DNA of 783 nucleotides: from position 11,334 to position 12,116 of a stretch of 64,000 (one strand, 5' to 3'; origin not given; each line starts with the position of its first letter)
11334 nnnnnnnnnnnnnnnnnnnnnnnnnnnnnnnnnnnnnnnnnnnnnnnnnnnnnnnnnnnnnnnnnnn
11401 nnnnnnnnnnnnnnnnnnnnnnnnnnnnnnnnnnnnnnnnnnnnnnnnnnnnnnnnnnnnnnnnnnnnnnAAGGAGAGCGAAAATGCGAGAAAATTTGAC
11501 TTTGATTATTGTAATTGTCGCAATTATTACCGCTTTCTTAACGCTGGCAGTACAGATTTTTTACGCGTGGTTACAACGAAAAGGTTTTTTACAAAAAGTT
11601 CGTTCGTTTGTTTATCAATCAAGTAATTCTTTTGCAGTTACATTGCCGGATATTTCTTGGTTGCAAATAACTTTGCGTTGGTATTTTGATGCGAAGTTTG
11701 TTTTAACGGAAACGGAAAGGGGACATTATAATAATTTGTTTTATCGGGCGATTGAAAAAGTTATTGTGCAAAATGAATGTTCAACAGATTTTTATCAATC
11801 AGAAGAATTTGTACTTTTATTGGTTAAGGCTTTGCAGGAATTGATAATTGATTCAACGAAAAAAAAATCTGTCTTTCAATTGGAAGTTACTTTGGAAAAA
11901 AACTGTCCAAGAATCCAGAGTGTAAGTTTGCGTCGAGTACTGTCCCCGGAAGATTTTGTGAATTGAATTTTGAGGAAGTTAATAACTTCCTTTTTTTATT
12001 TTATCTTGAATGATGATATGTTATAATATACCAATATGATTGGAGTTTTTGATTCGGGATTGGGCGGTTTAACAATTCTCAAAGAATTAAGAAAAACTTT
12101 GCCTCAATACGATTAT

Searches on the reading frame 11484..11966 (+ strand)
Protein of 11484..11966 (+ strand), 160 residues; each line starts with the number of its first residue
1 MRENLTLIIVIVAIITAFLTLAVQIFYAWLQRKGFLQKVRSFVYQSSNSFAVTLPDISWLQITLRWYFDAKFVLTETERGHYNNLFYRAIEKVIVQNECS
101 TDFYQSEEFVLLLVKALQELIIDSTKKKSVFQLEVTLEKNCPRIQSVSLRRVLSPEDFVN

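Call 73: search_protein_families(library=padloc, proteins=[window:11484-11966:+], max_evalue=1)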
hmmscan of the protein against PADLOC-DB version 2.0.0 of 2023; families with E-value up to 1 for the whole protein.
window:11484-11966:+ (160 aa): 0 families

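Call 74: search_protein_families(library=phrogs, proteins=[window:11484-11966:+], max_evalue=1)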
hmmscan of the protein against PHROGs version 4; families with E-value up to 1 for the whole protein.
window:11484-11966:+ (160 aa): 2 families
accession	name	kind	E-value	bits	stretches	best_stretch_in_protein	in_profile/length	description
phrog_404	-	tail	0.41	11.7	1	7-49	21-61/118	minor tail protein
phrog_32586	-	unknown function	0.45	11.5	0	6-30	5-30/53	-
